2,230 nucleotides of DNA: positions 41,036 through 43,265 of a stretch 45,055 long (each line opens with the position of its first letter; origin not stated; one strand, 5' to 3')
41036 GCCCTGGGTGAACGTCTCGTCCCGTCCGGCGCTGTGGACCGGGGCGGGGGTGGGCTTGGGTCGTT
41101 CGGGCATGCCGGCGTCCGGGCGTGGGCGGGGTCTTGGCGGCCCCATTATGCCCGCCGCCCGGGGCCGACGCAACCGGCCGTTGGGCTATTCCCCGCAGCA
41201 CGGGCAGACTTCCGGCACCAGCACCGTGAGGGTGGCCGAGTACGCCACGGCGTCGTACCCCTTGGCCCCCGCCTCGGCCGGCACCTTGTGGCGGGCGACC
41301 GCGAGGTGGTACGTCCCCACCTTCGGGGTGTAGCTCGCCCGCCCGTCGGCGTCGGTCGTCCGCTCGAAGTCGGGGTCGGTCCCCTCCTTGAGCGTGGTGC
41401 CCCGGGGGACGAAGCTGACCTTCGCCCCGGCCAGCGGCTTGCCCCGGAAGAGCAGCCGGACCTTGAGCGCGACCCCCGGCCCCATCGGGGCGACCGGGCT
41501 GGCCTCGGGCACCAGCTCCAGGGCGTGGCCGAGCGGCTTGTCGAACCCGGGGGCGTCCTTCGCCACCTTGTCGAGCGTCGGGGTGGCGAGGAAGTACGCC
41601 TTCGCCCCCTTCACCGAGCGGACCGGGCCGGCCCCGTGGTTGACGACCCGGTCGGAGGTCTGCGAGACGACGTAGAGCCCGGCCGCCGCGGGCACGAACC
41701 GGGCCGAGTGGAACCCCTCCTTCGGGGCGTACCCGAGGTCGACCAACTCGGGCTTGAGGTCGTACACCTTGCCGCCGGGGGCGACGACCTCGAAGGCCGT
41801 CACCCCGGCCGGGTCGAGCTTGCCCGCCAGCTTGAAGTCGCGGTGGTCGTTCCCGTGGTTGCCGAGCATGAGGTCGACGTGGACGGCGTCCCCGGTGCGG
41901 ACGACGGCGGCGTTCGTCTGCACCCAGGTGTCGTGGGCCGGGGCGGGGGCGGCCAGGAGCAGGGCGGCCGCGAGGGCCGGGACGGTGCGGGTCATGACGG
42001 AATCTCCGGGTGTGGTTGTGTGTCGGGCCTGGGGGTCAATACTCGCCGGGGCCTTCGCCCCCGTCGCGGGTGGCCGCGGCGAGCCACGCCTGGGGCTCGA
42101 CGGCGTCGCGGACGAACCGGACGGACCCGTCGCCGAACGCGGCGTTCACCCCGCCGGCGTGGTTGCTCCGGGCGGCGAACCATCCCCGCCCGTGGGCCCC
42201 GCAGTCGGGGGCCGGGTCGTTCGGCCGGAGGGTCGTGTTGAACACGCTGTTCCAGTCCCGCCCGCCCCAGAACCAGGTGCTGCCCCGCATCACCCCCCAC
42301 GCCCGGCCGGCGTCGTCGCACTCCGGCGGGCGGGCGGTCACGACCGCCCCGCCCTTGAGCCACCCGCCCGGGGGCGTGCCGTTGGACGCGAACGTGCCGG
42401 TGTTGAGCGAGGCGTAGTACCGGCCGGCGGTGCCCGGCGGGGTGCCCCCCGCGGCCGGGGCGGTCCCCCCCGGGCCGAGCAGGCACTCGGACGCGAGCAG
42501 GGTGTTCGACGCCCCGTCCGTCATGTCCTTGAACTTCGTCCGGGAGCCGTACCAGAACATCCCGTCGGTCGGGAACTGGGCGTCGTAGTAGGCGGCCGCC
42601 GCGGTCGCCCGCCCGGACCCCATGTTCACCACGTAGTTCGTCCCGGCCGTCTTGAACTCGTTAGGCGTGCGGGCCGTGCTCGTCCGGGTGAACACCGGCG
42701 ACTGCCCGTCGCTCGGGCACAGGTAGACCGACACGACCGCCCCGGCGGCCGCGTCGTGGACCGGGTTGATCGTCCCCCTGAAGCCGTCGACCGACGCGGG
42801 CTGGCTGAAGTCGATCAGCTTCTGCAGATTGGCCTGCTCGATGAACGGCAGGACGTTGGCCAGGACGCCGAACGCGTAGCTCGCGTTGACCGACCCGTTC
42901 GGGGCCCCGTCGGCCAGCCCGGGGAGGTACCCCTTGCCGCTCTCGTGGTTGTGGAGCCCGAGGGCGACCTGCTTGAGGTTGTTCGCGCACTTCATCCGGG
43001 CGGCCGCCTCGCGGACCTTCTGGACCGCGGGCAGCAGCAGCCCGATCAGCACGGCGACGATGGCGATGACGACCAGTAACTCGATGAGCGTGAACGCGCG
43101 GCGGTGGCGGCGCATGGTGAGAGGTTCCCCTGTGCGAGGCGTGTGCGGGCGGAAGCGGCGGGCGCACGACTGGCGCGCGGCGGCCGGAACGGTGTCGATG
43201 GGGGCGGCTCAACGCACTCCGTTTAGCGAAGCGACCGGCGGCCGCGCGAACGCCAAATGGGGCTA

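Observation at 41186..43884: Candidate uncharacterised envelope module: Cys-rich anchor protein + HX9DG pseudopilin-like protein + DUF4198 with CPCC tail, directly upstream of a receptor kinase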

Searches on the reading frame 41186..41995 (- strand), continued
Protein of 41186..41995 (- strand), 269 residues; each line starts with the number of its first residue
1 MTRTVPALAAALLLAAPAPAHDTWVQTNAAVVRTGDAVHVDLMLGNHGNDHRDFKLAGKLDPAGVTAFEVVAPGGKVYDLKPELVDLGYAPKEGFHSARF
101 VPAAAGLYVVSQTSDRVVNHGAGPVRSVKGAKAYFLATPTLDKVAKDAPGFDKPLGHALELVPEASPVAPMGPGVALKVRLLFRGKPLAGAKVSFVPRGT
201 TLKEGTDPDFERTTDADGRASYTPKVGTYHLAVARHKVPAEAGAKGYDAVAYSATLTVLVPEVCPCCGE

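Call 45: fold_search(model_id=the predicted structure, library=pdb)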
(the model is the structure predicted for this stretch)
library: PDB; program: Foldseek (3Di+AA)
matches with E <= 10: 1308; with E <= 0.001: 82
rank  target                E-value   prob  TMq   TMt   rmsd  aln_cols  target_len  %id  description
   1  9mhm_A                2.4e-16  1.00  0.70  0.74   5.1       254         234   22  The structure of Zcp with copper bound (released 2025-12-17)
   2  9mhn_A                3.0e-16  1.00  0.71  0.75   4.8       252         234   21  The structure of Zcp with cobalt bound (released 2025-12-17)
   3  9mhl_A                3.7e-16  1.00  0.72  0.77   4.8       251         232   21  The structure of Zcp with zinc bound (released 2025-12-17)
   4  9mhl_B                5.3e-16  1.00  0.73  0.78   3.8       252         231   22  The structure of Zcp with zinc bound (released 2025-12-17)
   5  9mhm_B                6.2e-16  1.00  0.71  0.75   4.9       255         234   23  The structure of Zcp with copper bound (released 2025-12-17)
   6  9mhk_A                4.8e-15  1.00  0.69  0.70   4.9       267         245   22  The structure of Zcp triple mutant H29A, H31A, H142A (released 2025-12-17)
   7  9mhj_B                7.7e-15  1.00  0.70  0.71   4.3       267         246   22  The structure of native Zcp (released 2025-12-17)
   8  9mhi_A                3.3e-14  1.00  0.71  0.72   4.1       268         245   22  The structure of SeMet substituted Zcp (released 2025-12-17)
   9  9gcb_A                4.7e-12  1.00  0.58  0.67   5.4       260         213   22  DUF4198 protein from Ideonella sakaiensis with Ni bound (released 2025-09-10)
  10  6tpl_B                4.8e-07  1.00  0.25  0.30  16.4       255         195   12  D0-D1 domain of Intimin (released 2021-01-13)
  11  8ayh_C                2.7e-05  1.00  0.27  0.12  17.4       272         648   11  Structure of Complement C5 in Complex with small molecule inhibitor and CVF (released 2022-12-21)
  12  4u48                  2.8e-05  1.00  0.24  0.05  19.3       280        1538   13  Crystal structure of Salmonella alpha-2-macroglobulin (released 2014-09-17)
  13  3g6j_A                3.5e-05  1.00  0.25  0.11  19.8       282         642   11  C3b in complex with a C3b specific Fab (released 2009-03-10)
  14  7tv9_A                4.5e-05  1.00  0.26  0.11  20.3       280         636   13  HUMAN COMPLEMENT COMPONENT C3B IN COMPLEX WITH APL-1030 (released 2022-03-30)
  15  4rtd                  5.3e-05  1.00  0.28  0.07  21.1       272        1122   11  Escherichia coli alpha-2-macroglobulin activated by porcine elastase (released 2015-07-15)
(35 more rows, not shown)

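Call 73: search_solved_structures(query=A2, max_evalue=10, show_alignments=5)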
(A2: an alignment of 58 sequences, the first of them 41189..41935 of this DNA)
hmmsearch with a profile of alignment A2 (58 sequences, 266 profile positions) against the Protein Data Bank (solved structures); distinct sequences matched with E-value up to 10: 3.
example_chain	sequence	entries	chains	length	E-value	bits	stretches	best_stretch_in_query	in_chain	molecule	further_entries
9mhi_A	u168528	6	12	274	1.4e-05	27.5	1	146-239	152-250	Phosphoribosylglycinamide formyltransferase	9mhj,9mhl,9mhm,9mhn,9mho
9mhk_A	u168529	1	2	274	1.5e-05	27.5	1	146-239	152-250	Phosphoribosylglycinamide formyltransferase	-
9c2d_S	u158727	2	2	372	0.65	12.3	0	65-115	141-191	Tail protein | Putative tail protein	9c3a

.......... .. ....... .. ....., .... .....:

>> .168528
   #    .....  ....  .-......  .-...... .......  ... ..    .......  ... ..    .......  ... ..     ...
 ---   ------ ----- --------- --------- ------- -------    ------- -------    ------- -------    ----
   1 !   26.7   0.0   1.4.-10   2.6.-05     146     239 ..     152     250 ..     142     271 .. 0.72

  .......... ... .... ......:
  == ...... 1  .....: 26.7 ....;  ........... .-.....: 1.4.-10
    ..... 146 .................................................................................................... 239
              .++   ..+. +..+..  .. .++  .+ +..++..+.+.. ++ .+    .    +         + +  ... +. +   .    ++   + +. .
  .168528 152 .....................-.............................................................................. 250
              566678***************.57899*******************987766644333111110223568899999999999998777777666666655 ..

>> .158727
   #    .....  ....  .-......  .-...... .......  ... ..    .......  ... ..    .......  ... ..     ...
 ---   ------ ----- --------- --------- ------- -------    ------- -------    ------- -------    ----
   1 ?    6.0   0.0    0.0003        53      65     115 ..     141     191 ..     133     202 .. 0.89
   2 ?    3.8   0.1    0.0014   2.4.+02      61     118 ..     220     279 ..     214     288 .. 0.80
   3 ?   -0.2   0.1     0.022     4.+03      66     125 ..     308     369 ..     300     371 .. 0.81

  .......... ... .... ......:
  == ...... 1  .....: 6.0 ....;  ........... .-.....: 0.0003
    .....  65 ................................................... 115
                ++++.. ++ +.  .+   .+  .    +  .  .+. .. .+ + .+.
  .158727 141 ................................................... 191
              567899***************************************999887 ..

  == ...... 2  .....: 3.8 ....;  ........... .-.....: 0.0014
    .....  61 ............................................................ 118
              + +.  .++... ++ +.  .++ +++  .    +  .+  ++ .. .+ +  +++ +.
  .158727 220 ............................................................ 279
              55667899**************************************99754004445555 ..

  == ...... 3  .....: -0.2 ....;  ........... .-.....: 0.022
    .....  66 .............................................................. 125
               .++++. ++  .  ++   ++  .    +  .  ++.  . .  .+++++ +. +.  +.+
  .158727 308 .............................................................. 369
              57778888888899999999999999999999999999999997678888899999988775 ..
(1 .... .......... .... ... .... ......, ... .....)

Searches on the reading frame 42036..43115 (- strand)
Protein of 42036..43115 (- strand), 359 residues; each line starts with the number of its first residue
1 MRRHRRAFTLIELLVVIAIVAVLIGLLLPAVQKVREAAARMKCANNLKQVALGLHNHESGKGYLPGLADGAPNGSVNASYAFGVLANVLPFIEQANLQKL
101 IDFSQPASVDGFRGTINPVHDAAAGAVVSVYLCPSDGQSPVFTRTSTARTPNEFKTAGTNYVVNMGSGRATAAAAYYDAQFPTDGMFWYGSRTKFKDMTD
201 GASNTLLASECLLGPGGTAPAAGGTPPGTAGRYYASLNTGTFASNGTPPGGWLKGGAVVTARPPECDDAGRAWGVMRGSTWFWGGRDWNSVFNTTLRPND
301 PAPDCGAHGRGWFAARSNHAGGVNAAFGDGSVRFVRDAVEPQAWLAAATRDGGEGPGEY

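Call 3: search_protein_families(library=pfam, proteins=[window:42036-43115:-], max_evalue=0.01)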
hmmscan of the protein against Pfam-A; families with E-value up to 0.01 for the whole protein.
window:42036-43115:- (359 aa): 2 families
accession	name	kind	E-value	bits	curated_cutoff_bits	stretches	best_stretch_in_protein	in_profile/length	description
PF07596.16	SBP_bac_10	-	2.6e-54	185.5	23.3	1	32-342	1-268/268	Protein of unknown function (DUF1559)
PF07963.17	N_methyl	-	3.3e-08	33.2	21.2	1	2-28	1-27/27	Prokaryotic N-terminal methylation motif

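Call 4: search_protein_families(library=ncbifam, proteins=[window:42036-43115:-], max_evalue=0.01)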
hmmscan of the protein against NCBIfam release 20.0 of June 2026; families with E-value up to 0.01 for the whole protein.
window:42036-43115:- (359 aa): 12 families
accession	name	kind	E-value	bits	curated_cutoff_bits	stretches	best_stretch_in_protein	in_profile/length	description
TIGR04294.2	pre_pil_HX9DG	domain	1.3e-09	37.5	19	1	315-336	1-22/22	H-X9-DG-CTERM domain-containing protein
NF040999.1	pilin_ComGC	equivalog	5.2e-07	29.8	75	1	6-50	2-46/84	competence type IV pilus major pilin ComGC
NF007862.0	PRK10574.1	equivalog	1.5e-06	28.4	138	1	4-39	3-38/145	prepilin peptidase-dependent pilin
TIGR01710.1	typeII_sec_gspG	equivalog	3e-06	27.3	88.85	1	6-66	1-61/134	type II secretion system major pseudopilin GspG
TIGR02532.1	IV_pilin_GFxxxE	domain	4.2e-06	26.4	16.3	1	5-27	1-23/24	prepilin-type N-terminal cleavage/methylation domain-containing protein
NF041013.1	T4P_ComGE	equivalog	5.9e-06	26.3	49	1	6-46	4-44/83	competence type IV pilus minor pilin ComGE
TIGR02596.1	TIGR02596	subfamily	3.6e-05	23.9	70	1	8-47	1-40/196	Verru_Chthon cassette protein D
TIGR01708.2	typeII_sec_gspH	equivalog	9.7e-05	22.4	80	1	6-36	2-38/169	type II secretion system minor pseudopilin GspH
NF040982.1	ComGD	equivalog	0.00042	20.7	70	1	6-41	2-38/139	competence type IV pilus minor pilin ComGD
NF041775.1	typeIV_PilA_Myxo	equivalog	0.00043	20.3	400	1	5-50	10-55/214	type IV pilin protein PilA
TIGR01707.1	gspI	equivalog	0.0019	18.6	44.35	1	8-42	2-36/101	type II secretion system minor pseudopilin GspI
TIGR02599.1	TIGR02599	subfamily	0.0091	15.3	256.5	0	7-40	1-34/361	Verru_Chthon cassette protein C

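Call 56: search_solved_structures(query=A5, max_evalue=1, show_alignments=2)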
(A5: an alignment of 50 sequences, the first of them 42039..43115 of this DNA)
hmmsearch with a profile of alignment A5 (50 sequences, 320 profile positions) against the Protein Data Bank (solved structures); distinct sequences matched with E-value up to 1: 21.
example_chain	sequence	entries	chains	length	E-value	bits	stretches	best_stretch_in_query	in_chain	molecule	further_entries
9egp_A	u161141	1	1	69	2.8e-11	46.4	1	3-65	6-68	Geopilin domain 1 protein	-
7tgg_A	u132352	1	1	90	6.2e-10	41.9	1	3-66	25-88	Geopilin domain 1 protein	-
2m7g_A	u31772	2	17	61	6.6e-08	35.3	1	8-66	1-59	Geopilin domain 1 protein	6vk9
5wda_A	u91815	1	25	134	9.8e-08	34.7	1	8-79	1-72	General secretion pathway protein G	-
8pfb_G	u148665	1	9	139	1.2e-07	34.4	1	8-62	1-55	Type IV pilin PilE1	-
1ay2_A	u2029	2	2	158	9.4e-07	31.5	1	8-94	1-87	TYPE 4 PILIN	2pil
2hi2_A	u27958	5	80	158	1.2e-06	31.1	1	8-92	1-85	Fimbrial protein | PilA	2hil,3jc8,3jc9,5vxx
9laa_A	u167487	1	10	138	1.3e-06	31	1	2-31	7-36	Type IV pilin protein PilA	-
6xxd_A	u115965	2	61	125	4.5e-06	29.2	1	8-41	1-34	PilA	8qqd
8tj2_C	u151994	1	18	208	5.1e-06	29.1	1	8-60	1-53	Type IV major pilin protein PilA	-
6gv9_A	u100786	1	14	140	1e-05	28.1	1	8-38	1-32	Prepilin peptidase-dependent protein D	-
8p3b_A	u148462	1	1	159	1.4e-05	27.6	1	8-36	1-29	Fimbrial protein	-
5kua_A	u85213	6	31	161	2.9e-05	26.6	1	8-34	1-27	pilin | Neisseria meningitidis PilE variant SB-GATDH | Neisseria meningitidis PilE, SB-DATDH variant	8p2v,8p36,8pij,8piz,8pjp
3sok_A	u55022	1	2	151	0.00012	24.6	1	8-32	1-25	Fimbrial protein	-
1oqw_A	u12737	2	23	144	0.0005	22.5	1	8-33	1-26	Fimbrial protein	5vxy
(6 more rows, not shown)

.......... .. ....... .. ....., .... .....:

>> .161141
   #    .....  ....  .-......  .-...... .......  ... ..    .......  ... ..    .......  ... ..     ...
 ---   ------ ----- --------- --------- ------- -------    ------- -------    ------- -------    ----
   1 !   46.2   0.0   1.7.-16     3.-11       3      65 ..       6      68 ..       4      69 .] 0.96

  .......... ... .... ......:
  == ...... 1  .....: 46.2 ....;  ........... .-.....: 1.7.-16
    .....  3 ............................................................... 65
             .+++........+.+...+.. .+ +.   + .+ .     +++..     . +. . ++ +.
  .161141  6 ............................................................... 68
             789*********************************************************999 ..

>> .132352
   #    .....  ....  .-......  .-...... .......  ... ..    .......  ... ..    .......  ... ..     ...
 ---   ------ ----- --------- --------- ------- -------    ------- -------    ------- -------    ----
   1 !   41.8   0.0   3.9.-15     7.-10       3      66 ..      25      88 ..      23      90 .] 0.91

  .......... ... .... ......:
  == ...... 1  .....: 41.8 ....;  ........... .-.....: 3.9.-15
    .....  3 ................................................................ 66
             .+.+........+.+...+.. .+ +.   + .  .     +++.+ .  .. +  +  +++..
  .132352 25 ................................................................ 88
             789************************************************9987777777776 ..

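Call 66: predict_structure(protein=window:42039-43115:-)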
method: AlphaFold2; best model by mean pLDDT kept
length: 359 residues; sequences in the alignment: 1
mean_pLDDT: 36.9   pTM: 0.27
mean pLDDT of the five models: 36.9, 34.8, 32.7, 32.1, 30.8
residues with pLDDT >= 90: 17; 70-90: 12; 50-70: 23; < 50: 307
segments of 3 or more residues with pLDDT < 50: 55-359
pLDDT, mean of each block of 10 residues (from residue 1): 66 93 91 68 56 48 37 32 34 34 28 30 31 38 32 29 26 22 24 25 24 26 28 23 26 25 35 35 32 28 37 33 35 31 31 33
secondary structure, 60 per line:
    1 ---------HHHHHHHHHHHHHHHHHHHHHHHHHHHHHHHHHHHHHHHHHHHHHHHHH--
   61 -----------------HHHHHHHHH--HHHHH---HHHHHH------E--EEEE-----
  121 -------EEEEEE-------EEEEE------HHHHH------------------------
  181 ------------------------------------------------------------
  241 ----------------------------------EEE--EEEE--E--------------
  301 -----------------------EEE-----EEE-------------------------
elements in order: H10-58 H78-86 H89-93 H97-102 E112-115 E128-133 E141-145 H152-156 E275-277 E280-283 E324-326 E332-334
